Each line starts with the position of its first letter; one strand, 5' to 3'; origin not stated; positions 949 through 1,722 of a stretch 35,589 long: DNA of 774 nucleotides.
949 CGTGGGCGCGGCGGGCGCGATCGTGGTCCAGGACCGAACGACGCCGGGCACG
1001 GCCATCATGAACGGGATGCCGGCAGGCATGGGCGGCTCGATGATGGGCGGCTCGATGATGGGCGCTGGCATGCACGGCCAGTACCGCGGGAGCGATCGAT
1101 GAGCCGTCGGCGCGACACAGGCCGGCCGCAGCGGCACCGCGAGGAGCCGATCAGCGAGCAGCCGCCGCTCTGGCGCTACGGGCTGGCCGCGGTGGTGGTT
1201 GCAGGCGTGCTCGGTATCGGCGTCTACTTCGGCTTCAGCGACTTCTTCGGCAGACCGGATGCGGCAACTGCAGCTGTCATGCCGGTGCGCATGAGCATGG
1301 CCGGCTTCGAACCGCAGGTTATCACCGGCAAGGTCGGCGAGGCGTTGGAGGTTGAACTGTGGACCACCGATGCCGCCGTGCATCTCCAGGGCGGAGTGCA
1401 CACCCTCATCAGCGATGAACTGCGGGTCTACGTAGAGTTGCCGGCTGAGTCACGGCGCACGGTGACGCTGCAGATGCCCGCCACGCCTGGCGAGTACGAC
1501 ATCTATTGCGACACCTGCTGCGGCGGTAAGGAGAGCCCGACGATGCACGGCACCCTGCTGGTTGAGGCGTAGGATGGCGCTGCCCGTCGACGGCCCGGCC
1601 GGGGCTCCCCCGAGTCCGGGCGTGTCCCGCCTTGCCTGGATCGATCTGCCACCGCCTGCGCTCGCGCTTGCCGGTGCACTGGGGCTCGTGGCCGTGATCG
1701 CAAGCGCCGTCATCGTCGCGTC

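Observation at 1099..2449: Duplicated two-gene module: cupredoxin-fold protein with a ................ motif, translationally coupled to a CcdA/DsbD-family membrane protein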

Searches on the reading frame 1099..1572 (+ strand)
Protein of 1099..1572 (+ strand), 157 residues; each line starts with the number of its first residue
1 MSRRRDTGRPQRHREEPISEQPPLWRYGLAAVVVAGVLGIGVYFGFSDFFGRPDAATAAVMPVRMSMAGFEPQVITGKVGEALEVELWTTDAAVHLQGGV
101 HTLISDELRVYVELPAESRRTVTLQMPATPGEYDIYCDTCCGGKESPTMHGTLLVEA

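Call 7: search_protein_families(library=pfam, proteins=[window:1099-1572:+], max_evalue=1)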
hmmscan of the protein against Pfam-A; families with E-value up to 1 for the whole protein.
window:1099-1572:+ (157 aa): 3 families
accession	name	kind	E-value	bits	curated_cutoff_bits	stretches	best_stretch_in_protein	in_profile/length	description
PF13473.12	Cupredoxin_1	-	3.3e-08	33.9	27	1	55-154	17-103/104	Cupredoxin-like domain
PF23509.1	MSMEG_3727_PQQ-assoc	-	0.039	13.8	27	1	54-155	40-134/152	MSMEG_3727, PQQ-associated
PF00689.26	Cation_ATPase_C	-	0.19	11.9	27.3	1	9-60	36-89/175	Cation transporting ATPase, C-terminus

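Call 8: search_protein_families(library=ncbifam, proteins=[window:1099-1572:+], max_evalue=1)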
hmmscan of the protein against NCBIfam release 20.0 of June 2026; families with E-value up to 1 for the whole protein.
window:1099-1572:+ (157 aa): 2 families
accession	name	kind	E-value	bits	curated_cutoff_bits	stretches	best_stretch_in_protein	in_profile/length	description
NF052375.1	antisigma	equivalog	0.028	14.4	100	1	8-60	65-117/217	anti-sigma factor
NF052460.1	L-NosZ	equivalog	0.051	12.1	700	1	66-155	386-478/480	clade III lactonase-type nitrous-oxide reductase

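Call 17: find_homologous_proteins(query=A1, max_evalue=0.001)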
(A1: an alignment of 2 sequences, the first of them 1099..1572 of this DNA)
Query A1 (2 sequences) (157 aa, profile of the alignment): 2199 proteins with E <= 0.001 among 4825 candidates; the best 120 are listed.
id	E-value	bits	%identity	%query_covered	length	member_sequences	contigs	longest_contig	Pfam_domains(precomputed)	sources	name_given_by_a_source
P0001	1.1e-82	294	96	100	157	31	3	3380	PF13473.13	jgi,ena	-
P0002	1.5e-74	267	39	84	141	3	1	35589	PF13473.13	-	-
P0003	3.7e-74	266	40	100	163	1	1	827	PF13473.13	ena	-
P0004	1.4e-72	261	38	100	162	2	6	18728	PF13473.13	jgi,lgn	-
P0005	1.1e-71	258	42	100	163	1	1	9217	PF13473.13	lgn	-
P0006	8.9e-71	255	40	100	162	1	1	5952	PF13473.13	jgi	jgi:cytochrome c oxidase subunit 2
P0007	2.2e-70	254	42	100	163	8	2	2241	PF13473.13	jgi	jgi:plastocyanin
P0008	2.6e-70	253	41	100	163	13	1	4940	PF13473.13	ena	-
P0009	1.5e-69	251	38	100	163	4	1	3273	PF13473.13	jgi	jgi:cytochrome c oxidase subunit 2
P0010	1.7e-69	251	39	100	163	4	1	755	PF13473.13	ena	-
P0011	2.0e-69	251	40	100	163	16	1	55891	PF13473.13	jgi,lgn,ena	-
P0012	2.5e-69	250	40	100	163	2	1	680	PF13473.13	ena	-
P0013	3.7e-69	250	40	100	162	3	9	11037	PF13473.13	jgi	jgi:cytochrome c oxidase subunit 2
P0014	4.7e-69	249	40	100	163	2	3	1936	PF13473.13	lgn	-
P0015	5.2e-69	249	39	100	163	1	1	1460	PF13473.13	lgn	-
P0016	7.7e-69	249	40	100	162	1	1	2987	PF13473.13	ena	-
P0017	8.0e-69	249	39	100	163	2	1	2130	PF13473.13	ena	-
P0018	8.1e-69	249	40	100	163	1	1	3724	PF13473.13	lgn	-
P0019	2.0e-68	247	38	100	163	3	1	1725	PF13473.13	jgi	jgi:heme/copper-type cytochrome/quinol oxidase subunit 2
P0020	6.9e-68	246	42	100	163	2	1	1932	PF13473.13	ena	-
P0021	1.1e-67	245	39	100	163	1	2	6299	PF13473.13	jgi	jgi:heme/copper-type cytochrome/quinol oxidase subunit 2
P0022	5.9e-67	243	39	100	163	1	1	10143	PF13473.13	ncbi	-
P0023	8.6e-67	242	46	67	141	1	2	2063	PF13473.13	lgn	-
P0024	9.6e-67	242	38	100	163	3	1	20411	PF13473.13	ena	-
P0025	1.5e-66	241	40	100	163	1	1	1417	PF13473.13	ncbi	-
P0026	3.1e-66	240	38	100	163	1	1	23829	PF13473.13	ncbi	-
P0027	3.5e-66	240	46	67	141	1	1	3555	PF13473.13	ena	-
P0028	2.1e-65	237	45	67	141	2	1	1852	PF13473.13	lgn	-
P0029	2.7e-65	237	39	99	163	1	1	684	PF13473.13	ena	-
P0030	3.6e-65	237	36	100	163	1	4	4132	PF13473.13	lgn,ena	-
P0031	5.1e-65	236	38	100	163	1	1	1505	PF13473.13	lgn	-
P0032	9.0e-65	235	42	83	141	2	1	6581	PF13473.13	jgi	-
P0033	4.4e-64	233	45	67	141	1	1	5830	PF13473.13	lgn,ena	-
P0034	1.4e-63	232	37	100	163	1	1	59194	PF13473.13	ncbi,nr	ncbi:MAG: cupredoxin domain-containing protein [Chloroflexi bacterium]|nr:cupredoxin domain-containi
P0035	3.7e-63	230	41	76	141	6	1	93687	PF13473.13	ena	-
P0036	1.2e-62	229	73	100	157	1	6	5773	PF13473.13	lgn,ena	-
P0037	1.8e-62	228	41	83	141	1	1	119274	PF13473.13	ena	-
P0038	2.8e-62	227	44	66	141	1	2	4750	PF13473.13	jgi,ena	-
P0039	1.0e-61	225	70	100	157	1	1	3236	PF13473.13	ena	-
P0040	5.9e-61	223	44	66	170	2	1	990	PF13473.13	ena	-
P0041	6.6e-61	223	41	84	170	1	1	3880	PF13473.13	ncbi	-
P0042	1.1e-60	222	40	100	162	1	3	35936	PF13473.13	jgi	-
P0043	1.7e-60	221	67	100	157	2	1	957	PF13473.13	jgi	-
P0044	1.9e-60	221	72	100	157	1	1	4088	PF13473.13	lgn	-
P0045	4.1e-60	220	69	100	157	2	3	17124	PF13473.13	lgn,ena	-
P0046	8.5e-60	219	44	67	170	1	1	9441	PF13473.13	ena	-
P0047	1.1e-59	219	46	62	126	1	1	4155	PF13473.13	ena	-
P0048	1.1e-59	219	39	100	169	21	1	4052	PF13473.13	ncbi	-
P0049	1.2e-59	219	71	100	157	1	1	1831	PF13473.13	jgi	jgi:plastocyanin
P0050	2.2e-59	218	68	100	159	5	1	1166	PF13473.13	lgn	-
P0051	3.0e-59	217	71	100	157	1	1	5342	PF13473.13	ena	-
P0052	3.3e-59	217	37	97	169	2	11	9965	PF13473.13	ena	-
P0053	3.8e-59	217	66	100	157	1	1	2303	PF13473.13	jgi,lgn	jgi:plastocyanin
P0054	4.3e-59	217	36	99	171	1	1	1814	PF13473.13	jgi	jgi:cytochrome c oxidase subunit II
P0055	4.4e-59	217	68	100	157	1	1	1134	PF13473.13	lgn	-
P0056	4.4e-59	217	66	100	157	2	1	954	PF13473.13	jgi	jgi:hypothetical protein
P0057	5.0e-59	217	37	100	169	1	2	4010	PF13473.13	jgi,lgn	jgi:plastocyanin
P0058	5.6e-59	217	71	100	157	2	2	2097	PF13473.13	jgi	jgi:hypothetical protein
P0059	7.7e-59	216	69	100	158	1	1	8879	PF13473.13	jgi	jgi:plastocyanin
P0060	8.1e-59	216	71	100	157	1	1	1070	PF13473.13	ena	-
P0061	8.8e-59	216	71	100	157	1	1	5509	PF13473.13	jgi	jgi:cytochrome c oxidase subunit II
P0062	1.1e-58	216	63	100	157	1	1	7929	PF13473.13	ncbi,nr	ncbi:MAG: cupredoxin domain-containing protein [Chloroflexota bacterium]|nr:cupredoxin domain-contai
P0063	1.2e-58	215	66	98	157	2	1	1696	PF13473.13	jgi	-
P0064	1.5e-58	215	42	67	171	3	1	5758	PF13473.13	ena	-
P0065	1.7e-58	215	39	95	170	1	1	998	PF13473.13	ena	-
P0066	1.7e-58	215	36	98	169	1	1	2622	PF13473.13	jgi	jgi:cytochrome c oxidase subunit 2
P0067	1.7e-58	215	42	66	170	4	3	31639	PF13473.13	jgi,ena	jgi:cytochrome c oxidase subunit 2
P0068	2.0e-58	215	70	100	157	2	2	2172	PF13473.13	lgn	-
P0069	2.0e-58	215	42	67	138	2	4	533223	PF13473.13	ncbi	ncbi:MAG: cupredoxin domain-containing protein [Chloroflexota bacterium]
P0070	2.4e-58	215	70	100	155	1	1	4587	PF13473.13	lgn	-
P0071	2.4e-58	215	37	97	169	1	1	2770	PF13473.13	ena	-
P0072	2.6e-58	214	37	98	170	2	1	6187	PF13473.13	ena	-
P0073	3.0e-58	214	38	97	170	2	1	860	PF13473.13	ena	-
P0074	4.0e-58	214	71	100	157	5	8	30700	PF13473.13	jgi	jgi:hypothetical protein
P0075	7.5e-58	213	66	100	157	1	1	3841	PF13473.13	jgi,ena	-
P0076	7.8e-58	213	38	83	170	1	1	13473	PF13473.13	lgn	-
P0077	9.1e-58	213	37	96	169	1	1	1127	PF13473.13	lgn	-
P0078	9.6e-58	213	69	100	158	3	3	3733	PF13473.13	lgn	-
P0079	9.8e-58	213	71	97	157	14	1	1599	PF13473.13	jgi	jgi:cytochrome c oxidase subunit 2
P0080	1.1e-57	212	37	98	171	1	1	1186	PF13473.13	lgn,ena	-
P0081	1.1e-57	212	41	83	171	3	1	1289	PF13473.13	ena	-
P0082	1.1e-57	212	70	100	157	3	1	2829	PF13473.13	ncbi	-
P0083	1.3e-57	212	37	94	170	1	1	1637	PF13473.13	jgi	jgi:cytochrome c oxidase subunit II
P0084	1.5e-57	212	66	100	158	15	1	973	PF13473.13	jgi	jgi:hypothetical protein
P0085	1.9e-57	212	38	100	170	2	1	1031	PF13473.13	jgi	jgi:plastocyanin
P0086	2.1e-57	211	42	67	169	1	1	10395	PF13473.13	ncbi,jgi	jgi:cytochrome c oxidase subunit 2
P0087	2.2e-57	211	37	84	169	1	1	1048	PF13473.13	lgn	-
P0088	2.5e-57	211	38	100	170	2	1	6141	PF13473.13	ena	-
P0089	2.8e-57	211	69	100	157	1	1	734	PF13473.13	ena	-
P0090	3.0e-57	211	65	100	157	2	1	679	PF13473.13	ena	-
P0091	3.5e-57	211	37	93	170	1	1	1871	PF13473.13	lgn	-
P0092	4.1e-57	211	42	67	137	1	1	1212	PF13473.13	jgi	-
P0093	4.6e-57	210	38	98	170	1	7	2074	PF13473.13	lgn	-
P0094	5.2e-57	210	67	100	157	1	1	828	PF13473.13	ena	-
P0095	5.6e-57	210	36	84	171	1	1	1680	PF13473.13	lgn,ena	-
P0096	5.7e-57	210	35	98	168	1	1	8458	PF13473.13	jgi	jgi:cytochrome c oxidase subunit II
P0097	6.1e-57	210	38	84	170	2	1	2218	PF13473.13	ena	-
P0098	6.2e-57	210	40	67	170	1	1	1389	PF13473.13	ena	-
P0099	6.2e-57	210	65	99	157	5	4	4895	PF13473.13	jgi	jgi:hypothetical protein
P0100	6.7e-57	210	37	98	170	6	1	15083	PF13473.13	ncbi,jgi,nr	ncbi:MAG TPA: cupredoxin domain-containing protein [Candidatus Limnocylindrales bacterium]|nr:cupred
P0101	6.8e-57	210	34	95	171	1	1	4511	PF13473.13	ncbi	-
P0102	7.7e-57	210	36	100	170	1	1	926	PF13473.13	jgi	-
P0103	8.0e-57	210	37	97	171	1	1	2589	PF13473.13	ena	-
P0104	9.4e-57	209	68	100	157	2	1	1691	PF13473.13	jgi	-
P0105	9.6e-57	209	69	100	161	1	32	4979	PF13473.13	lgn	-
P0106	9.6e-57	209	39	95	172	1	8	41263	PF13473.13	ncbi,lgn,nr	ncbi:MAG: cupredoxin domain-containing protein [Chloroflexi bacterium]|nr:cupredoxin domain-containi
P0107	1.1e-56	209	35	97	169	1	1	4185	PF13473.13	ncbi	-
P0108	1.1e-56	209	66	100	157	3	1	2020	PF13473.13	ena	-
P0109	1.1e-56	209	36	80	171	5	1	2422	PF13473.13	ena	-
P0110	1.2e-56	209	42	66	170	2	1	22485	PF13473.13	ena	-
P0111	1.2e-56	209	66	100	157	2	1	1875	PF13473.13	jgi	jgi:cytochrome c oxidase subunit 2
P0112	1.3e-56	209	65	100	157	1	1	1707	PF13473.13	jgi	jgi:plastocyanin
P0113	1.4e-56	209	36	81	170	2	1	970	PF13473.13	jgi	jgi:cytochrome c oxidase subunit 2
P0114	1.4e-56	209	41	85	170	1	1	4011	PF13473.13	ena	-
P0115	1.4e-56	209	69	99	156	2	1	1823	PF13473.13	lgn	-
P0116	1.4e-56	209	37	100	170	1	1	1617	PF13473.13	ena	-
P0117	1.5e-56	209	35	95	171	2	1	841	PF13473.13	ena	-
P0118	1.5e-56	209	65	100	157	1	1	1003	PF13473.13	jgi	jgi:plastocyanin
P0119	1.5e-56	209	41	67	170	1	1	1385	PF13473.13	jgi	jgi:plastocyanin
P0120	1.6e-56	209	34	97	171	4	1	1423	PF13473.13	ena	-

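Call 24: search_protein_representatives(alignment_id=A1)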
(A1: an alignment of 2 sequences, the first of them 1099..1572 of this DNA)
Query: 2 sequences, 164 profile positions. Proteins with E-value up to 0.001 (for the whole library): 934; up to 1e-10: 111; up to 1e-30: 14. The best 150 are listed.
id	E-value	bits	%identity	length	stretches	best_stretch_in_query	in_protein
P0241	2.3e-55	203.2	-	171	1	1-164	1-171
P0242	8.7e-52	191.5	-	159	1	1-162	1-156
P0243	3.1e-45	170.2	-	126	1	38-164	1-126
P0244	3.2e-45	170.2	-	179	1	23-163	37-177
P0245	2.3e-43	164.1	-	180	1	9-164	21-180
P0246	5.3e-41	156.5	-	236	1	3-164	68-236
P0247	1.6e-39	151.7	-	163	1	46-164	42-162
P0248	4.2e-38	147.0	-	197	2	58-164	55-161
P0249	1.9e-37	144.9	-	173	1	27-163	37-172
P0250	2.8e-37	144.3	-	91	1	73-164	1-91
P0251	1.1e-32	129.4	-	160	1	11-163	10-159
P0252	1.0e-31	126.3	-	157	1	3-164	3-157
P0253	1.8e-31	125.5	-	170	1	59-162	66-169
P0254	5.6e-31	123.9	-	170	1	30-162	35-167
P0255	4.1e-30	121.0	-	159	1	11-163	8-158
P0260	1.7e-29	119.1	-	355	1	15-163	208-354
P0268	1.2e-27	113.0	-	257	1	24-162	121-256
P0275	2.3e-26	108.9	-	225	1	16-162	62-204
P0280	1.3e-24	103.2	-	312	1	26-162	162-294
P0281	2.5e-24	102.2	-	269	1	31-162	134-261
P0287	1.7e-22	96.3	-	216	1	29-161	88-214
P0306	3.6e-16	75.7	-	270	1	37-162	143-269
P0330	1.3e-12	64.1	-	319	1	48-163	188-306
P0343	1.2e-11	61.0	-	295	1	44-162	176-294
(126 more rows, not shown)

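Call 31: search_solved_structures(query=A3, max_evalue=10, show_alignments=4)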
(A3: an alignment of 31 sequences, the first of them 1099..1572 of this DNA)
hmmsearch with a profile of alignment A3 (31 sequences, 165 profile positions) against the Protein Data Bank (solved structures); distinct sequences matched with E-value up to 10: 61 (the best 60 are shown).
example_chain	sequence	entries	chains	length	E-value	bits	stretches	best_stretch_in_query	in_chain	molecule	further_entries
2iwf_A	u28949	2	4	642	1.8e-05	27.8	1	76-163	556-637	NITROUS-OXIDE REDUCTASE | NITROUS OXIDE REDUCTASE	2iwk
1fwx_A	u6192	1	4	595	3.4e-05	26.9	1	70-163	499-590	NITROUS OXIDE REDUCTASE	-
1qni_A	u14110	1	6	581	0.0012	21.8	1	69-163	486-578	NITROUS-OXIDE REDUCTASE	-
5i5i_A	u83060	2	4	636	0.0014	21.6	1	70-165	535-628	Nitrous-oxide reductase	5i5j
5i5m_A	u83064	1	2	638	0.0014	21.6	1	70-165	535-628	Nitrous-oxide reductase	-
9f8x_A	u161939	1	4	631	0.0014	21.6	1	69-150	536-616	Nitrous-oxide reductase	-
3sbp_A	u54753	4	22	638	0.0023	20.9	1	69-150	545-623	Nitrous-oxide reductase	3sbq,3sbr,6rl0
6y7d_A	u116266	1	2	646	0.0023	20.9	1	69-150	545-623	Nitrous-oxide reductase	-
6y72_A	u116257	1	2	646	0.0024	20.9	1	69-150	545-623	Nitrous-oxide reductase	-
6y77_A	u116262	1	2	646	0.0024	20.9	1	69-150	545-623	Nitrous-oxide reductase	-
6y6y_A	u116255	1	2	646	0.0024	20.9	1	69-150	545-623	Nitrous-oxide reductase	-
6y7e_A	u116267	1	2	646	0.0024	20.9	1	69-150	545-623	Nitrous-oxide reductase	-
6rkz_A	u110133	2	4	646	0.0024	20.9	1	69-150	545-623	Nitrous-oxide reductase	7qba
6y71_A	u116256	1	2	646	0.0024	20.9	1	69-150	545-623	Nitrous-oxide reductase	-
7aqa_A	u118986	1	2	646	0.0024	20.8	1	69-150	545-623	Nitrous-oxide reductase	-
4hcf_A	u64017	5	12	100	0.0048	19.9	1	60-145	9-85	Cupredoxin 1 | Cytochrome B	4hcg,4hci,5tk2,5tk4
2mry_A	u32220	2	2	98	0.018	18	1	70-147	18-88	Uncharacterized protein | CupA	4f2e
2cua_A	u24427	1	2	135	0.052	16.5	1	68-163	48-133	PROTEIN (CUA)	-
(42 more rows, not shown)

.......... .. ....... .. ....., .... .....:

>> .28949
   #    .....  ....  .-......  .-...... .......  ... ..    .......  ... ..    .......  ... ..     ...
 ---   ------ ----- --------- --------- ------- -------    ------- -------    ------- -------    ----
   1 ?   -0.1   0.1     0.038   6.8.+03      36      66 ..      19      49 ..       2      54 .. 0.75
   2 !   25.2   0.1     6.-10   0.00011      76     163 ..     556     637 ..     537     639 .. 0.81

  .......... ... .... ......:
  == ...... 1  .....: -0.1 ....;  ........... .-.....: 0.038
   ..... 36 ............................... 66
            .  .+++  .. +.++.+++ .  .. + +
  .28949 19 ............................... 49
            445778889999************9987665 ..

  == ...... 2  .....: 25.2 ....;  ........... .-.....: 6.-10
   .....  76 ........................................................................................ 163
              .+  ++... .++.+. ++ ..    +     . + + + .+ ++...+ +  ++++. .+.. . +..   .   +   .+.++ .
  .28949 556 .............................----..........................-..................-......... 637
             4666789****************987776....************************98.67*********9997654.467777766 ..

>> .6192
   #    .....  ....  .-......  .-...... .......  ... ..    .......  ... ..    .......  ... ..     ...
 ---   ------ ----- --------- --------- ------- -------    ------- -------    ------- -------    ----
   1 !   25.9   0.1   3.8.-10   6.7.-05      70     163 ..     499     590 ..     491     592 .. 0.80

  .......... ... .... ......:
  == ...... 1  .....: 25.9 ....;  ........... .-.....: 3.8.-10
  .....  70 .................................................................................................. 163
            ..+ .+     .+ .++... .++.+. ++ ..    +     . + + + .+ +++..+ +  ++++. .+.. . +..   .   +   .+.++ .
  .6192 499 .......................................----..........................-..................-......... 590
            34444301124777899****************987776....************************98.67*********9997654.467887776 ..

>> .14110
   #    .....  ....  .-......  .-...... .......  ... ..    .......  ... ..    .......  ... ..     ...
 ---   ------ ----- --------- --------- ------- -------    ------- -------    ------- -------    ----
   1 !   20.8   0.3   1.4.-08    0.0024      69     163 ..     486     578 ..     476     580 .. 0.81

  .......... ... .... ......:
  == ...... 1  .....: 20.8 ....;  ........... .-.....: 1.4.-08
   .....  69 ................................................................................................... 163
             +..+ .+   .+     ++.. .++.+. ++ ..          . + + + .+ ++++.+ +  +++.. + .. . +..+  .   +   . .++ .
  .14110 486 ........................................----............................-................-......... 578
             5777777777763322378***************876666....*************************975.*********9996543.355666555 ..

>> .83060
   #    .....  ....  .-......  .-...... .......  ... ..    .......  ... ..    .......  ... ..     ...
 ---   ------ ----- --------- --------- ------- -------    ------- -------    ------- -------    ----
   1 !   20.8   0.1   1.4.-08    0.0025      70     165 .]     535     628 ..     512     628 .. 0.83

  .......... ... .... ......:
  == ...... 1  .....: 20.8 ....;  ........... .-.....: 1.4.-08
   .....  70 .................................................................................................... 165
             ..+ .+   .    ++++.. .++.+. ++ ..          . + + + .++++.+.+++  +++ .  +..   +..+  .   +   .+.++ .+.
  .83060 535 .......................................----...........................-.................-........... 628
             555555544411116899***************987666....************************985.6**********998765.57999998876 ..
